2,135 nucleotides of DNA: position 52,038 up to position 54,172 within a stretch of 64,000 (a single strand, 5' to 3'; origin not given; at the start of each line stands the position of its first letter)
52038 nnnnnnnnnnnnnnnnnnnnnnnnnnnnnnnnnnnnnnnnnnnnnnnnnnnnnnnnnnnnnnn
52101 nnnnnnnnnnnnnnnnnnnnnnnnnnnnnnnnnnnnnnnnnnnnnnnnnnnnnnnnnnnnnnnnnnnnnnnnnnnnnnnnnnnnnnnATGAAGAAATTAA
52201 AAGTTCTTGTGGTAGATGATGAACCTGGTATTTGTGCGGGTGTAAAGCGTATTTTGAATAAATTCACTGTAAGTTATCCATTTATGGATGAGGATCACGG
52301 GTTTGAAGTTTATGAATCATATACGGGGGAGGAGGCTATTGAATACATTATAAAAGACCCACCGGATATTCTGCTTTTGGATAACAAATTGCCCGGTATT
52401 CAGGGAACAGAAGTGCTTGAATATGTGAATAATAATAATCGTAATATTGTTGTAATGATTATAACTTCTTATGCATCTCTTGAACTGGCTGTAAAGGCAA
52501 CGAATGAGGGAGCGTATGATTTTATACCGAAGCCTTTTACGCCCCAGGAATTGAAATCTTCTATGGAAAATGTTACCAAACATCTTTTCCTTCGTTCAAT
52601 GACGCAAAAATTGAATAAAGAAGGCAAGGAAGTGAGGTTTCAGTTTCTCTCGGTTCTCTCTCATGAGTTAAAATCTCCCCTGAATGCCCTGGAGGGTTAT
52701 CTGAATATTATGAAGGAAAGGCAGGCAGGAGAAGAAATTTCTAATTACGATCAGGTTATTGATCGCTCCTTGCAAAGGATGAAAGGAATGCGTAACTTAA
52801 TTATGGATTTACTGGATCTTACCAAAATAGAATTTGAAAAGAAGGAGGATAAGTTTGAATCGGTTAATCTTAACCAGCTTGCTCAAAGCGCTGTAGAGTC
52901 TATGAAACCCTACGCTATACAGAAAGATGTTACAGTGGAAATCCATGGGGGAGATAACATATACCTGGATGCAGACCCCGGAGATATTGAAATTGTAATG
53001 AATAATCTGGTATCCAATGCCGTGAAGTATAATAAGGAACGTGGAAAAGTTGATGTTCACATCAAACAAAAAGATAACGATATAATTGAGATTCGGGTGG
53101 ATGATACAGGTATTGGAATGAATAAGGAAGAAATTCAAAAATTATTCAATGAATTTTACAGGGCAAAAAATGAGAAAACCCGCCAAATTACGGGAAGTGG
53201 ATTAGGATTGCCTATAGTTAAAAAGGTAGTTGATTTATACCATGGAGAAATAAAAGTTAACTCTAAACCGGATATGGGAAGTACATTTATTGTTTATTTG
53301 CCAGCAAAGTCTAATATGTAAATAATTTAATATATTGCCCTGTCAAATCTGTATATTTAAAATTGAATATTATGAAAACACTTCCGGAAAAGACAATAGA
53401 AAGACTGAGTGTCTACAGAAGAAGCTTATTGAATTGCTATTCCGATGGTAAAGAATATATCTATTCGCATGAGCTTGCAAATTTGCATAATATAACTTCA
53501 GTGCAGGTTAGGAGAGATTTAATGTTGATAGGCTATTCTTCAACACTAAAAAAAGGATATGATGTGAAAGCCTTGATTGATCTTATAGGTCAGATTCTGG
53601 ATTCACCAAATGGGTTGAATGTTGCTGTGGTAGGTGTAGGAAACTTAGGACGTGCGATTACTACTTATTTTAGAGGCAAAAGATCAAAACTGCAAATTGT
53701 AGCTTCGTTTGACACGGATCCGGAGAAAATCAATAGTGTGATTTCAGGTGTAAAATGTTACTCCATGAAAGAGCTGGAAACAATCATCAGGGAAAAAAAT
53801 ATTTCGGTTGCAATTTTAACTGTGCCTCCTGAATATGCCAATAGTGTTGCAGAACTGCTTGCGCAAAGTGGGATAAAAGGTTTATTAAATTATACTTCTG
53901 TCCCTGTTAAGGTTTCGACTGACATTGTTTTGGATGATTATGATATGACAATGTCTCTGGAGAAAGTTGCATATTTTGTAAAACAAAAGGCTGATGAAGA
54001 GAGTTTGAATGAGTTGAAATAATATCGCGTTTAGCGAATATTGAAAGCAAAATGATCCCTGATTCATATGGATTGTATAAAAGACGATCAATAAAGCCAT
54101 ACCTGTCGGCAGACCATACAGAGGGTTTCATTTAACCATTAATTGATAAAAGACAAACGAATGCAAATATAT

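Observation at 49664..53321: H-cluster-like domain fused in one polypeptide to a complete histidine kinase, coupled to hydA and followed by a relay with no DNA-binding output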

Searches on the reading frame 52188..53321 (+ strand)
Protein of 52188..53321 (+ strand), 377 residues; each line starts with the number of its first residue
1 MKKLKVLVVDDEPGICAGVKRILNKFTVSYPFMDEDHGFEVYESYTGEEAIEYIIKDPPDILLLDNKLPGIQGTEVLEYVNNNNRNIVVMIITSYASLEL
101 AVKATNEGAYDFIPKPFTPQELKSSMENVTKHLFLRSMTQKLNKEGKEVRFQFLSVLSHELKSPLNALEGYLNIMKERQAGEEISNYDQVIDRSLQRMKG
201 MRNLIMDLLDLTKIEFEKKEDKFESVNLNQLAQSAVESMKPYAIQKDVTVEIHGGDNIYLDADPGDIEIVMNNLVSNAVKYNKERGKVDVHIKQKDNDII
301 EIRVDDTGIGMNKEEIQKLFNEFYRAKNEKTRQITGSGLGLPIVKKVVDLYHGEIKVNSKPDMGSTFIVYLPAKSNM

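Call 6: search_protein_families(library=pfam, proteins=[window:52188-53321:+], max_evalue=0.01)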
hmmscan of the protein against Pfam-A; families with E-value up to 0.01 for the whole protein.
window:52188-53321:+ (377 aa): 6 families
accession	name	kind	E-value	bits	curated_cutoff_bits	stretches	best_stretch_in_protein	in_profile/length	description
PF02518.31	HATPase_c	-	2e-29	102.7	26.4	1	263-374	2-110/111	Histidine kinase-, DNA gyrase B-, and HSP90-like ATPase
PF00072.30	Response_reg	-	7.3e-23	81.3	30.2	1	6-125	1-109/111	Response regulator receiver domain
PF00512.31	HisKA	-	2.6e-12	47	26.9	1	152-215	4-64/66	His Kinase A (phospho-acceptor) domain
PF13581.12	HATPase_c_2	-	2.1e-05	24.9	27.4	1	265-351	30-112/127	Histidine kinase-like ATPase domain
PF14501.12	HATPase_c_5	-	5.3e-05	23.5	22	1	266-360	5-91/102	GHKL domain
PF13589.12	HATPase_c_3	-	5.5e-05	23.7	25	1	268-340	4-76/137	Histidine kinase-, DNA gyrase B-, and HSP90-like ATPase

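Call 7: search_protein_families(library=ncbifam, proteins=[window:52188-53321:+], max_evalue=0.001)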
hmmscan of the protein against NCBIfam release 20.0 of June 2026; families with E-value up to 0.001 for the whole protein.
window:52188-53321:+ (377 aa): 162 families (the best 25 are shown)
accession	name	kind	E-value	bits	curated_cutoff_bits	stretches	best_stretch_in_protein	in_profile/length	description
NF046044.1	PnpS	equivalog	1.1e-57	195.9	400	1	144-372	164-390/390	two-component system histidine kinase PnpS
TIGR02966.1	phoR_proteo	equivalog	1.4e-56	191.9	334.2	1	146-370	110-332/333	phosphate regulon sensor histidine kinase PhoR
NF041832.1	near_NosP_CTERM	subfamily_domain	1.3e-48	166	400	2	151-374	8-226/370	NahK/ErcS family hybrid sensor histidine kinase/response regulator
NF041947.1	LuxQ_Vibrio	equivalog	3.7e-48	164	1200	2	145-375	467-698/843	quorum-sensing autoinducer 2 sensor kinase/phosphatase LuxQ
NF047874.1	MASE3_PAS_HK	subfamily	7.3e-48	163.8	560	1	128-374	374-626/655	MASE3 domain-containing sensor histidine kinase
TIGR02956.1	TMAO_torS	equivalog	1.4e-45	155.8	676.5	1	147-373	461-682/967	TMAO reductase system sensor histidine kinase/response regulator TorS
NF033092.0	HK_WalK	equivalog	2.7e-45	155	725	1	148-372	370-593/594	cell wall metabolism sensor histidine kinase WalK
NF041735.1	hist_kin_RppB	equivalog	2.7e-45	154.9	400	1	152-372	218-438/438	two-component system sensor histidine kinase RppB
NF008302.0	PRK11091.1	equivalog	5.4e-43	147.2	838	2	143-374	277-506/779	aerobic respiration two-component sensor histidine kinase ArcB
NF008318.0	PRK11107.1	equivalog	8e-42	143.3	890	2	138-374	281-519/920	two-component sensor histidine kinase BarA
NF008099.0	PRK10841.1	equivalog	2.1e-41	141.6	920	2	148-372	468-689/949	two-component system sensor histidine kinase RcsC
NF008312.0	PRK11100.1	equivalog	1.8e-40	139.2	356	1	118-373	228-474/477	two-component system sensor histidine kinase CreC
NF047465.1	hybrid_HK_LvrA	exception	4.1e-40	137.6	1200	2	145-375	197-424/819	hybrid histidine kinase/response regulator LvrA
NF038297.2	hybrid_HK_HrmK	equivalog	5.8e-40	137.5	725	1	135-376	221-460/607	hybrid histidine kinase/response regulator HrmK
NF011874.0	PRK15347.1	equivalog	1.1e-39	136.2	852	2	152-374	400-615/921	two component system sensor kinase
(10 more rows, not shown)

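Call 68: search_solved_structures(query=window:52188-53321:+, max_evalue=1e-10)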
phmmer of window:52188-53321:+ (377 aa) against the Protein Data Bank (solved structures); distinct sequences matched with E-value up to 1e-10: 59.
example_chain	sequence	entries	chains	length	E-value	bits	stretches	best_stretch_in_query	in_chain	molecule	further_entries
7z8n_A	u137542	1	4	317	1.4e-32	116.6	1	121-371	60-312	Histidine kinase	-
4jas_A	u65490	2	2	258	1.7e-32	116.3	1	147-373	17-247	Histidine kinase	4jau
2c2a_A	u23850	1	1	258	1.5e-31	113.2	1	145-373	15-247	SENSOR HISTIDINE KINASE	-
6azr_A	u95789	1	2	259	1.8e-31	112.9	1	146-373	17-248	Sensor histidine kinase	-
5uht_A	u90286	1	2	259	1.8e-31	112.9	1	146-373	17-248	Sensor histidine kinase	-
3dge_A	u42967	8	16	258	2e-31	112.8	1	147-373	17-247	Sensor protein | Histidine kinase | Sensor histidine kinase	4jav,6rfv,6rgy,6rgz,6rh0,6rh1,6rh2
6rh7_A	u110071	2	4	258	4.8e-30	108.3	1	147-373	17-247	Sensor histidine kinase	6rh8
4i5s_A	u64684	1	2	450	8.7e-27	97.5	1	143-374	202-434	Putative histidine kinase CovS; VicK-like protein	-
5c93_A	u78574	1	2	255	1.3e-22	83.8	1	150-373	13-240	Histidine kinase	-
4u7n_A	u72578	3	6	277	1.5e-22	83.6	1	149-373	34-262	Histidine protein kinase sensor protein | Histidine kinase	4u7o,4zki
8u4x_A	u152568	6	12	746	5.8e-22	81.7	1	137-372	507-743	histidine kinase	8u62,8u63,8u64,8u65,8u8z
4biu_A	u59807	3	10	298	8.8e-21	77.8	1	152-373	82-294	SENSOR PROTEIN CPXA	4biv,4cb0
4biw_A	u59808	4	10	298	9.9e-21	77.6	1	152-373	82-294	SENSOR PROTEIN CPXA | Sensor histidine kinase CpxA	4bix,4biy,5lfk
3sl2_A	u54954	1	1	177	1.6e-20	76.9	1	257-375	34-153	Sensor histidine kinase yycG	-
4biz_A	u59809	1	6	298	1.1e-19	74.1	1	152-373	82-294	SENSOR PROTEIN CPXA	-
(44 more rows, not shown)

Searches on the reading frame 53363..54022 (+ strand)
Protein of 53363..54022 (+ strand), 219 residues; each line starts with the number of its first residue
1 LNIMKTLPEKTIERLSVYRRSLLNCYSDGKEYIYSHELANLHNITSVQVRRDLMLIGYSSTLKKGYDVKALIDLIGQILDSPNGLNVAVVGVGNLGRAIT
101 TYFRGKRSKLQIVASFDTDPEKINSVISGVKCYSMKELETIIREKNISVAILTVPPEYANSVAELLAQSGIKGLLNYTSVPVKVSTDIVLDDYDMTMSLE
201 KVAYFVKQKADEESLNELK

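Call 6: search_protein_families(library=pfam, proteins=[window:53363-54022:+], max_evalue=0.01)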
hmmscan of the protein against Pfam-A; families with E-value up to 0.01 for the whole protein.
window:53363-54022:+ (219 aa): 4 families
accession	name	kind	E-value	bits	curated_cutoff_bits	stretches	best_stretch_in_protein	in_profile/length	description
PF02629.25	CoA_binding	-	3.2e-20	73.1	22.3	1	86-179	5-96/97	CoA binding domain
PF06971.19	Put_DNA-bind_N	-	4.5e-14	52.7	27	1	7-53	2-48/49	Putative DNA-binding protein N-terminus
PF01408.29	GFO_IDH_MocA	-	1.9e-08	35.4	24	1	85-172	1-88/120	Oxidoreductase family, NAD-binding Rossmann fold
PF03807.23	F420_oxidored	-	0.00048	21.1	21.6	1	87-168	2-80/94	NADP oxidoreductase coenzyme F420-dependent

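Call 7: search_protein_families(library=ncbifam, proteins=[window:53363-54022:+], max_evalue=0.001)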
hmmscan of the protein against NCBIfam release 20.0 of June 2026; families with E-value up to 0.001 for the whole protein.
window:53363-54022:+ (219 aa): 11 families
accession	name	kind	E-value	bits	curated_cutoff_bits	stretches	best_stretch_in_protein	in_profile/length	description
NF003995.0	PRK05472.2-4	subfamily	2.6e-60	203.6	126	1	4-212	3-211/213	redox-sensing transcriptional repressor Rex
NF003996.0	PRK05472.2-5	equivalog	2.1e-53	181.3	138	1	7-213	2-206/209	redox-sensing transcriptional repressor Rex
NF003989.0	PRK05472.1-3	equivalog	2.7e-50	171.1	177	1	5-211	6-212/215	redox-sensing transcriptional repressor Rex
NF003993.0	PRK05472.2-2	equivalog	1.1e-48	165.6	217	1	5-210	4-209/212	redox-sensing transcriptional repressor Rex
NF003994.0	PRK05472.2-3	equivalog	7.8e-47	159.4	130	1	4-208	6-210/217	redox-sensing transcriptional repressor Rex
NF003992.0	PRK05472.2-1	equivalog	1e-41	142.8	226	1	5-212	19-226/249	redox-sensing transcriptional repressor Rex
NF003990.0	PRK05472.1-4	equivalog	6.2e-40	137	233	1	5-212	5-212/214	redox-sensing transcriptional repressor Rex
NF003988.0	PRK05472.1-1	equivalog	3.7e-39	134.9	321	1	2-210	2-212/214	redox-sensing transcriptional repressor Rex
NF003991.0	PRK05472.1-5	equivalog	1.6e-34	119.7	198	1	5-208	5-208/211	redox-sensing transcriptional repressor Rex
TIGR03023.1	WcaJ_sugtrans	equivalog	8.6e-05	22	410.75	1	85-169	130-216/453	undecaprenyl-phosphate glucose phosphotransferase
NF006802.0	PRK09310.1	equivalog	8.6e-05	21.5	598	1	69-158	317-402/477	bifunctional 3-dehydroquinate dehydratase/shikimate dehydrogenase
